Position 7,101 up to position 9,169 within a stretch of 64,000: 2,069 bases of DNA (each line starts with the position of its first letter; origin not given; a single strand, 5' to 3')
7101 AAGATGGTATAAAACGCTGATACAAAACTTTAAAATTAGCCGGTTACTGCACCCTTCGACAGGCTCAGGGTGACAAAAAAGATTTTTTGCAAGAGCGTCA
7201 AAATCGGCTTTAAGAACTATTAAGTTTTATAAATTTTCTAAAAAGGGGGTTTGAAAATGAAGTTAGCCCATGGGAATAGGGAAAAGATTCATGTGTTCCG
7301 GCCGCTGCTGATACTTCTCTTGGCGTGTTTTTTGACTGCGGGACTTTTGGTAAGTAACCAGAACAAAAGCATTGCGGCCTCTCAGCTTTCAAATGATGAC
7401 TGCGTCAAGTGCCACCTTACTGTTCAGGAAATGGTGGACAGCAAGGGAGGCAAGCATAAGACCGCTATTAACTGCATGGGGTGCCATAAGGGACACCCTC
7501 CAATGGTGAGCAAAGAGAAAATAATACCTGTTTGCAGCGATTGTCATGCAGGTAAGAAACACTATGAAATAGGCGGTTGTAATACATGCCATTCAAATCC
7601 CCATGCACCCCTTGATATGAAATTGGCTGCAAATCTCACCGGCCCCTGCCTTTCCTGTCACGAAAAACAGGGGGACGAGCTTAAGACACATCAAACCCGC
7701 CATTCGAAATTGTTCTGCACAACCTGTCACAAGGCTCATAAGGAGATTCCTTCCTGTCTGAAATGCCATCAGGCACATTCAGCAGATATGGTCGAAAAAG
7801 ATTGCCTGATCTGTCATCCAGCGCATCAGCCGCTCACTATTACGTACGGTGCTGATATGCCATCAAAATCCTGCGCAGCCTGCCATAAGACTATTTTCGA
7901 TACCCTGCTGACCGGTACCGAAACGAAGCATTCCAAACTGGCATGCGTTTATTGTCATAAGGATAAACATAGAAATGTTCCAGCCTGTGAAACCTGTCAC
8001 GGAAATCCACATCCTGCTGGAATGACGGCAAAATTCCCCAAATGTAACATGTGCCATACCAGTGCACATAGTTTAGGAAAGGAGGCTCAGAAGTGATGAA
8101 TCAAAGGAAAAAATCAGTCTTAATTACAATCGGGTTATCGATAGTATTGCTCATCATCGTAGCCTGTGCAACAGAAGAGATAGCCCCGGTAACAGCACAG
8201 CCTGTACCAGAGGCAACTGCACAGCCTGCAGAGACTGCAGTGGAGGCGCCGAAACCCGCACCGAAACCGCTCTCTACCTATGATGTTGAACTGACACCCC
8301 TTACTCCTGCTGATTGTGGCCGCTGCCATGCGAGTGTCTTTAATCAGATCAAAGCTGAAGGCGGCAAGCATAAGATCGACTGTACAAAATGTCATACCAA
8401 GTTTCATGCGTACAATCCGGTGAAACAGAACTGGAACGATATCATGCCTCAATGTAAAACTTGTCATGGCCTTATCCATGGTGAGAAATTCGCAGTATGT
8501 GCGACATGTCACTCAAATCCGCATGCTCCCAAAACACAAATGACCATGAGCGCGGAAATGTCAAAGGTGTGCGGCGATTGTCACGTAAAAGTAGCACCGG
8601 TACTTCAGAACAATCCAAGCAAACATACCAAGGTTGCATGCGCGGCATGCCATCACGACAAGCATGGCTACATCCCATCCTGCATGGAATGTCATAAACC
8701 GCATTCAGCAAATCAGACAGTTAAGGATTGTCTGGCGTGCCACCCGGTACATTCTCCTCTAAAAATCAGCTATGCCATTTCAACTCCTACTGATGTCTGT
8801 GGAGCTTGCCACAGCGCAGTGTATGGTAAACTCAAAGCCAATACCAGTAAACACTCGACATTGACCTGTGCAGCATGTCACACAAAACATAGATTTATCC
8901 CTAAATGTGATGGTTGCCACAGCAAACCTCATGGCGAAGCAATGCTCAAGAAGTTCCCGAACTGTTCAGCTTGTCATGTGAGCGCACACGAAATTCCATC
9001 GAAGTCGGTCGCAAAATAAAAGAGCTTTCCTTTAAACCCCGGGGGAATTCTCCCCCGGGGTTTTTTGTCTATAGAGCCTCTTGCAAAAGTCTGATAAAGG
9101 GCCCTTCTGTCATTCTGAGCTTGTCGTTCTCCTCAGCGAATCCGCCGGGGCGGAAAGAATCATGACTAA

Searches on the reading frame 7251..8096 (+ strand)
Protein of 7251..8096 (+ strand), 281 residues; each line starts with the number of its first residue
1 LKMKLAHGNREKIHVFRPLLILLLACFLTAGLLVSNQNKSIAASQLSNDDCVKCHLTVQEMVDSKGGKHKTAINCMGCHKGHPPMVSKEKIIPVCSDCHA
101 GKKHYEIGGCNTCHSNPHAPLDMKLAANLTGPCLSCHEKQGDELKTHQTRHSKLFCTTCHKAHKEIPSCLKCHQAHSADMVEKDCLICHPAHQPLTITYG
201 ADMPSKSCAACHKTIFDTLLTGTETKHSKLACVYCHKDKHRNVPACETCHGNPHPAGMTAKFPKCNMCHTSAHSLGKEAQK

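Call 32: search_protein_families(library=pfam, proteins=[window:7251-8096:+], max_evalue=0.00001)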
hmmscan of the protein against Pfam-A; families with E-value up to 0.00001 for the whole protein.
window:7251-8096:+ (281 aa): 2 families
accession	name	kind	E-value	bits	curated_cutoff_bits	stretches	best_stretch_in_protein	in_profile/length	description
PF14537.11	Cytochrom_c3_2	-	1.2e-14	55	25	0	39-99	17-78/79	Cytochrome c3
PF14522.11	Cytochrome_C7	-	8.1e-10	38.8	24.8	0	204-250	12-66/67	Cytochrome c7 and related cytochrome c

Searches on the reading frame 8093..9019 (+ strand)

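Call 32: search_protein_families(library=pfam, proteins=[window:8093-9019:+], max_evalue=0.00001)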
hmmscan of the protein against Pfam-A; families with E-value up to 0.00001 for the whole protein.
window:8093-9019:+ (308 aa): 3 families
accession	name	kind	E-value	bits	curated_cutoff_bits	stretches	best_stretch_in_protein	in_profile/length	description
PF14522.11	Cytochrome_C7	-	1.8e-12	47.3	24.8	0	131-188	10-67/67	Cytochrome c7 and related cytochrome c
PF14537.11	Cytochrom_c3_2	-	3.3e-08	34.3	25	0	155-241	4-79/79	Cytochrome c3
PF02085.21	Cytochrom_CIII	-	3.5e-06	27.7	22.9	0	120-187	32-101/101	Class III cytochrome C family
